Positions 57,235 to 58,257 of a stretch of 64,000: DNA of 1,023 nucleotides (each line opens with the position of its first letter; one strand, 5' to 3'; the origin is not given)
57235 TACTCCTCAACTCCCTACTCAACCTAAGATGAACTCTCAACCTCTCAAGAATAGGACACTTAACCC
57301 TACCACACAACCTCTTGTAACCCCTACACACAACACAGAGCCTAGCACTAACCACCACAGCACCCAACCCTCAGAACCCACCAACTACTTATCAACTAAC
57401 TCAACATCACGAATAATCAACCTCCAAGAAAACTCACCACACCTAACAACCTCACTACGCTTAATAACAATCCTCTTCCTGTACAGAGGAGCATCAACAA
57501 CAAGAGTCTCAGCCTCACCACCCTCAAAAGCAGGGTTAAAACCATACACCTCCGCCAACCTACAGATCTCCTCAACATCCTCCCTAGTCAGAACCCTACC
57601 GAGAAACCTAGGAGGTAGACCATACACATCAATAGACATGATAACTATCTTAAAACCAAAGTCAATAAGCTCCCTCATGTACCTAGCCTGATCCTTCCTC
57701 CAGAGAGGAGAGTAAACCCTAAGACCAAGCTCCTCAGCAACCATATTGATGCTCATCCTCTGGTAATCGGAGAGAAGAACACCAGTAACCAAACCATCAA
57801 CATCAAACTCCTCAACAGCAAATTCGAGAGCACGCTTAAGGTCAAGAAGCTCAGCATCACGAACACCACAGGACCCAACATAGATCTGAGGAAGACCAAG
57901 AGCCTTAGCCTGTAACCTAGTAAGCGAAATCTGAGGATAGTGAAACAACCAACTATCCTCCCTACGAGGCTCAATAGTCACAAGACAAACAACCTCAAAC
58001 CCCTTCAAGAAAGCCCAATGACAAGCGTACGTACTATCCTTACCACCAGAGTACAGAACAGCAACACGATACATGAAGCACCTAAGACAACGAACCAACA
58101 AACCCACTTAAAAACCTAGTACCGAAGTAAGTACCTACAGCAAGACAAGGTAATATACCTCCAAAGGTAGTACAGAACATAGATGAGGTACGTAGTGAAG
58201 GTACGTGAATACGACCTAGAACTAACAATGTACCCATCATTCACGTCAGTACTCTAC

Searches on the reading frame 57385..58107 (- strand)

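Call 4: search_protein_families(library=pfam, proteins=[window:57385-58107:-], max_evalue=0.1)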
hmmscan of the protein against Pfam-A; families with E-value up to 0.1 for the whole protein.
window:57385-58107:- (240 aa): 3 families
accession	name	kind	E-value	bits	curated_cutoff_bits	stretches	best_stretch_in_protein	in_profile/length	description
PF01902.24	Diphthami_syn_2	-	3.4e-60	203.7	23.2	1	14-225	2-208/219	Diphthamide synthase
PF24167.1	DUF7411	-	0.012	15.6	28.7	1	14-52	2-38/194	Family of unknown function (DUF7411)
PF06508.19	QueC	-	0.083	12.8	22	0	16-42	3-29/210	Queuosine biosynthesis protein QueC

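Call 62: search_protein_families(library=ncbifam, proteins=[window:57385-58107:-], max_evalue=0.00001)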
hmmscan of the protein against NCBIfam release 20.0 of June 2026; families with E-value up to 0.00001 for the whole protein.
window:57385-58107:- (240 aa): 3 families
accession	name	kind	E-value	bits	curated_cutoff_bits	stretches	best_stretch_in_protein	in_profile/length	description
TIGR03679.1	Dph6_archaeal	equivalog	5.2e-74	248.2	197.3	1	16-233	1-216/218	diphthine--ammonia ligase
NF052346.1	PAB0415_fam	hypoth_equivalog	7.5e-20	71.5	250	1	18-228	3-202/205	PAB0415 family putative ATP pyrophosphatase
NF052347.1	TTX_0299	hypoth_equivalog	1.2e-09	38.1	250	1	17-226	2-195/200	TTX_0299 family putative ATP pyrophosphatase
